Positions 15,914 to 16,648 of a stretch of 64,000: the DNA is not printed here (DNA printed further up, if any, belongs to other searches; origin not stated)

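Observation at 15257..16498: Orphan NDT-like Rossmann domain fused to TPR-like sensor domain: candidate undescribed single-gene conflict/defence system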

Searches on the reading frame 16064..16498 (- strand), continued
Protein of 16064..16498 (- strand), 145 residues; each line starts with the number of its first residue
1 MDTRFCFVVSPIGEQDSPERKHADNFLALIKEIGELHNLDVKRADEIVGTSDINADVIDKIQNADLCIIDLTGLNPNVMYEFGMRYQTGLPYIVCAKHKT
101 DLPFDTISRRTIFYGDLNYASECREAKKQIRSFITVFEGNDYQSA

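Call 52: search_dna_similar(query=window:16064-16498:-, collection=phages, mode=protein, max_evalue=0.001, max_rows=30)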
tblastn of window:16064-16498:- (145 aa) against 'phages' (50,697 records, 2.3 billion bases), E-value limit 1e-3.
Records with a match: 57; places in all: 57; records where one place covers at least 80% of the query: 50.
Best place of each record, by identity: <60% 57.
By first word of the organism name: Streptococcus 24; Staphylococcus 16; Klebsiella 12; Enterococcus 2; Latilactobacillus 2; Dorea 1.
By host as written in the record: Klebsiella pneumoniae 10; Staphylococcus aureus 8; Streptococcus pyogenes MGAS315 2; - 2; methicillin-resistant Staphylococcus aureus spa type t223 2; Staphylococcus aureus subsp. aureus RN4220 2; Streptococcus mitis SF100 2; Streptococcus pneumoniae 10B00617 2; and 26 more.
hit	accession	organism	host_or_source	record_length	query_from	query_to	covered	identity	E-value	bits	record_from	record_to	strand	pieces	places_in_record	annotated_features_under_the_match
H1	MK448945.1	Streptococcus phage Javan454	Streptococcus pyogenes ERR111864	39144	3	134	91%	42.1%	7e-24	101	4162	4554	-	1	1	hypothetical protein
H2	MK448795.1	Streptococcus phage Javan527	Streptococcus pyogenes NZ131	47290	3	134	91%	42.1%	7e-24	101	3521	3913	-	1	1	hypothetical protein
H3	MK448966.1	Streptococcus phage Javan508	Streptococcus pyogenes MGAS315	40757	3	134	91%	42.1%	9e-24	100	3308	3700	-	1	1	hypothetical protein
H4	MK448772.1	Streptococcus phage Javan483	Streptococcus pyogenes GA03799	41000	3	134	91%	42.1%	9e-24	100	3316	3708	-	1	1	hypothetical protein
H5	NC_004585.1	Streptococcus phage 315.2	Streptococcus pyogenes MGAS315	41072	3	134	91%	42.1%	9e-24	100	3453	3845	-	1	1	hypothetical protein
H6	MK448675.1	Streptococcus phage Javan129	Streptococcus dysgalactiae ERR085005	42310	3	134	91%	42.1%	1e-23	100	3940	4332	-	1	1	hypothetical protein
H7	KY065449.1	Streptococcus phage IPP5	Streptococcus pneumoniae SA48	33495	1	139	96%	36.4%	7e-19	87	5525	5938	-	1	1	hypothetical protein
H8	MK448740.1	Streptococcus phage Javan367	Streptococcus oralis U-o11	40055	1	139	96%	35.7%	3e-19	88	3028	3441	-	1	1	hypothetical protein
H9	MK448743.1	Streptococcus phage Javan371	Streptococcus parasanguinis 318_SPAR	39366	1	139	96%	35.7%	4e-19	88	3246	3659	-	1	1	hypothetical protein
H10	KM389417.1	Staphylococcus phage Phi06_3106 B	-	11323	6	143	95%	35.5%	3e-20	91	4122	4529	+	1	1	record has no annotation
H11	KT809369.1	Staphylococcus phage P630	Staphylococcus aureus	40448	6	143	95%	35.5%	3e-20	91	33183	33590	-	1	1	hypothetical protein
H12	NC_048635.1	Staphylococcus phage P630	Staphylococcus aureus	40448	6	143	95%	35.5%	3e-20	91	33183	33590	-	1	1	hypothetical protein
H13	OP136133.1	Staphylococcus phage phiSa2wa-st30.2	Staphylococcus aureus 19152 ST30-MRSA-IV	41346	6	143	95%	35.5%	3e-20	91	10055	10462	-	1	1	hypothetical protein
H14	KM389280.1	Staphylococcus phage Phi06_2986 B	-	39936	6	143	95%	35.5%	4e-20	91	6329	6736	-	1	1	record has no annotation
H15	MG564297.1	Staphylococcus phage UPMK_2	methicillin-resistant Staphylococcus ...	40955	6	143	95%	35.5%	4e-20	91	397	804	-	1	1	hypothetical protein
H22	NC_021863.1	Staphylococcus phage SA13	Staphylococcus aureus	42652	6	143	95%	35.5%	4e-20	91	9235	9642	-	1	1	hypothetical protein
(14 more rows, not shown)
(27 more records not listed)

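Call 53: get_annotated_region(hit=H5, flank=4000)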
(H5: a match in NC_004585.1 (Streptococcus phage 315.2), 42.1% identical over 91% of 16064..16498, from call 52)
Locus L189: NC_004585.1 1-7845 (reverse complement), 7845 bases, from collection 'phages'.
description: Streptococcus prophage 315.2, complete genome.
organism: Streptococcus phage 315.2 (NCBI taxid 198539)
taxonomy: Viruses; Duplodnaviria; Heunggongvirae; Uroviricota; Caudoviricetes
host: Streptococcus pyogenes MGAS315; source: -; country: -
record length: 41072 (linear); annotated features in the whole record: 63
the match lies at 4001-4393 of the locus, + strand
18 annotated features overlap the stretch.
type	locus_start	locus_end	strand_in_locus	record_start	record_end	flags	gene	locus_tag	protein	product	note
CDS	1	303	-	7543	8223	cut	-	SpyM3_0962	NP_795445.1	AAA family ATPase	best blastp hit: gb|AAF12715.1|AF066865_13 (AF066865) unknown [bacteriophage TPW22]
CDS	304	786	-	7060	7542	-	-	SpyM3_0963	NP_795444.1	hypothetical protein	best non-GAS blastp hit: gb|AAC72433.1| (AF004379) orf157 [Streptococcus thermophilus bacteriophage Sfi21], and ...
CDS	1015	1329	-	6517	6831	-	-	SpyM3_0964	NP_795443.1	hypothetical protein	best non-GAS blastp hit: gb|AAF43509.1|AF145054_17 (AF145054) ORF16 [Streptococcus thermophilus bacteriophage 7201]; ...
CDS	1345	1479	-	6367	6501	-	-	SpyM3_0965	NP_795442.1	hypothetical protein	best blastp hit: gb|AAD21906.1| (AF085222) unknown [Streptococcus thermophilus bacteriophage DT1]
CDS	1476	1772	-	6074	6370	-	-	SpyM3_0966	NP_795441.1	hypothetical protein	best blastp hit: gb|AAL97904.1| (AE010051) hypothetical phage protein [Streptococcus pyogenes MGAS8232]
CDS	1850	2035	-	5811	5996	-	-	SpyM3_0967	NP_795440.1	hypothetical protein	best blastp hit: gb|AAL97905.1| (AE010051) hypothetical phage protein [Streptococcus pyogenes MGAS8232]; similar to ...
CDS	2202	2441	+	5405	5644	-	-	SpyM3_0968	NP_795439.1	hypothetical protein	best non-GAS blastp hit: gb|AAA29743.1| (M88097) reticulocyte binding protein 1 [Plasmodium vivax]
CDS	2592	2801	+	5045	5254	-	-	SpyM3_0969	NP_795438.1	hypothetical protein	best blastp hit: gb|AAL97906.1| (AE010051) hypothetical phage protein [Streptococcus pyogenes MGAS8232]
CDS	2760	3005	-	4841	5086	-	-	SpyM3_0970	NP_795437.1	hypothetical protein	best blastp hit: pir||T13102 probable minor tail protein precursor H - phage N15, and gb|AAC19052.1| (AF064539) gp16 ...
CDS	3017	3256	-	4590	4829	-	-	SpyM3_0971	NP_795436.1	helix-turn-helix transcriptional regulator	best non-GAS blastp hit: gb|AAA98589.1| (AF176025) Cro repressor [Lactococcus phage BK5-T]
CDS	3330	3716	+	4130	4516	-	-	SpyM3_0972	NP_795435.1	hypothetical protein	best blastp hit: gb|AAF78960.1|AF268069_1 (AF268069) putative protein phosphatase type 2C; PP2C [Caenorhabditis sp. ...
CDS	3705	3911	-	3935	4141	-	-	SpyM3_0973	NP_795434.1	hypothetical protein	best blastp hit: sp|O54749|CPJ5_MOUSE Cytochrome P450 2J5 (CYPIIJ5) (Arachidonic acid epoxygenase), and gb|AAB87635.1| ...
CDS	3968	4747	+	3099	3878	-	-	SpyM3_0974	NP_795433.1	hypothetical protein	best blastp hit: pir||A70116 conserved hypothetical protein BB0129 - Lyme disease spirochete, and gb|AAC66508.1| ...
CDS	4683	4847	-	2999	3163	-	-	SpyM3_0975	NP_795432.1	hypothetical protein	best blastp hit: sp|P08728|K1CS_BOVIN Keratin, type I cytoskeletal 19 (Cytokeratin 19) (K19) (CK 19)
CDS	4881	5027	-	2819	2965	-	-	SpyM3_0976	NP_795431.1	hypothetical protein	best blastp hit: gb|AAL97911.1| (AE010052) hypothetical phage protein [Streptococcus pyogenes MGAS8232]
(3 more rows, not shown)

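Call 54: get_annotated_region(hit=H22, flank=4000)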
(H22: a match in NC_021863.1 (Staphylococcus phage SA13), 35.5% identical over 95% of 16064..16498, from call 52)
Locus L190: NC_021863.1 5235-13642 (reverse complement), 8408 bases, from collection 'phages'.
description: Staphylococcus phage SA13, complete genome.
organism: Staphylococcus phage SA13 (NCBI taxid 1195086)
taxonomy: Viruses; Duplodnaviria; Heunggongvirae; Uroviricota; Caudoviricetes; Azeredovirinae; Phietavirus; Phietavirus SA13
host: Staphylococcus aureus; source: -; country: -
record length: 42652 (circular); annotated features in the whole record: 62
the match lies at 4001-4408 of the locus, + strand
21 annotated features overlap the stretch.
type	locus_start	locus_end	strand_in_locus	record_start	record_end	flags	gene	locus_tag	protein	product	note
CDS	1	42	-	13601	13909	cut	-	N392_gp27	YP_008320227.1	hypothetical protein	-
CDS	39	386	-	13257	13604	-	-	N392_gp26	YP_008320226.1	YopX family protein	-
CDS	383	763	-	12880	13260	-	-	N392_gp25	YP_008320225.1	hypothetical protein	-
CDS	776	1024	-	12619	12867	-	-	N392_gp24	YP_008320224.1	virulence associated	-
CDS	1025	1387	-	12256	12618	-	-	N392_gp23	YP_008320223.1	Panton-Valentine leukocicin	-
CDS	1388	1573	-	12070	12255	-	-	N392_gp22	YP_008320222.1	DUF3113 family protein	-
CDS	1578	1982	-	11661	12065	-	-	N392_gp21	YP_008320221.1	DUF1064 domain-containing protein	-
CDS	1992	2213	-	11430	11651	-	-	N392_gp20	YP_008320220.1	DUF3269 family protein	-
CDS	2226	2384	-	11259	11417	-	-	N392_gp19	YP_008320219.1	transcriptional regulator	-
CDS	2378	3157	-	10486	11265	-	-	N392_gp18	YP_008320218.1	DnaC-like helicase loader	-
CDS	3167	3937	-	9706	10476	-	-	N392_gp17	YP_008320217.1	replication initiation protein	-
CDS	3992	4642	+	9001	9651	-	-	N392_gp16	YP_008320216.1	hypothetical protein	-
CDS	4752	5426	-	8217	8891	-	-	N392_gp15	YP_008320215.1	hypothetical protein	-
CDS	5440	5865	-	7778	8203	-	-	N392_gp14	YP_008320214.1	single strand DNA binding protein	-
CDS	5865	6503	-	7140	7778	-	-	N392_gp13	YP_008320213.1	Erf-like ssDNA annealing protein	-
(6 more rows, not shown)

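Call 82: search_protein_families(library=pfam, proteins=[L189:3968-4747:+, L190:3992-4642:+], max_evalue=0.01)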
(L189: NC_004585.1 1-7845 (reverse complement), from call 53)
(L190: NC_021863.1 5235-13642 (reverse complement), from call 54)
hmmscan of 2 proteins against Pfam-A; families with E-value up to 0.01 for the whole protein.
L189:3968-4747:+ (259 aa): 0 families

L190:3992-4642:+ (216 aa): 1 family
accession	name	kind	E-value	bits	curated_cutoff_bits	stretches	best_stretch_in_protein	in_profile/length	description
PF05014.21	Nuc_deoxyrib_tr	-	0.0032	18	28.8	1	43-99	44-102/117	Nucleoside 2-deoxyribosyltransferase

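Call 100: fold_search(model_id=the predicted structure, library=viral)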
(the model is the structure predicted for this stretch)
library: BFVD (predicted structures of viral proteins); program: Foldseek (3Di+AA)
matches with E <= 10: 1015; with E <= 0.001: 13
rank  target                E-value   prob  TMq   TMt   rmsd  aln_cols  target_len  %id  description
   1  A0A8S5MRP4            9.5e-13  1.00  0.86  0.42   1.4       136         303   36  CMP/hydroxymethyl CMP hydrolase [Siphoviridae sp. ctD6g5]
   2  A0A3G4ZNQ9            2.4e-06  1.00  0.72  0.46   3.4       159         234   19  CD-NTase-associated protein 12/Pycsar effector protein TIR domain-containing protein [Terrestrivirus sp.]
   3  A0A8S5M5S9            2.6e-05  1.00  0.63  0.61   3.1       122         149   15  Nucleoside 2-deoxyribosyltransferase [Podoviridae sp. ctaNW81]
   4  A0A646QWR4            3.6e-05  1.00  0.63  0.62   4.5       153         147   10  (no name in the UniProt tables at hand)
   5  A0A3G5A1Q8            1.0e-04  1.00  0.60  0.58   9.6       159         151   13  Nucleoside 2-deoxyribosyltransferase [Harvfovirus sp.]
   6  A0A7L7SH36            1.1e-04  1.00  0.62  0.62   4.5       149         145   13  Deoxyuridine triphosphatase [Gordonia phage Archimedes]
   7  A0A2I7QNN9            2.1e-04  1.00  0.61  0.50   4.0       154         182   12  (no name in the UniProt tables at hand)
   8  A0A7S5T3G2            3.5e-04  1.00  0.46  0.40   6.8       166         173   13  (no name in the UniProt tables at hand)
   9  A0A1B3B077            3.7e-04  1.00  0.63  0.58   4.9       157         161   10  Deoxyuridine triphosphatase [Gordonia phage Ghobes]
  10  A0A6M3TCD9            4.5e-04  1.00  0.67  0.38   4.1       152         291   10  (no name in the UniProt tables at hand)
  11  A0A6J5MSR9            5.5e-04  1.00  0.59  0.53   5.3       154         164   16  Nucleoside 2-deoxyribosyltransferase [uncultured Caudovirales phage]
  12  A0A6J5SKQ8            7.6e-04  1.00  0.52  0.58   4.5       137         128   16  Nucleoside 2-deoxyribosyltransferase [uncultured Caudovirales phage]
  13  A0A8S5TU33            9.9e-04  1.00  0.59  0.27   6.1       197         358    9  Deoxyribosyltransferase [Siphoviridae sp. ctYcY12]
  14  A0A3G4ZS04            1.1e-03  1.00  0.64  0.54   4.3       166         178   15  Uncharacterized protein [Terrestrivirus sp.]
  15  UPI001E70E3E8         1.1e-03  1.00  0.51  0.42   6.0       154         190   12  (no name look-up for this kind of identifier)
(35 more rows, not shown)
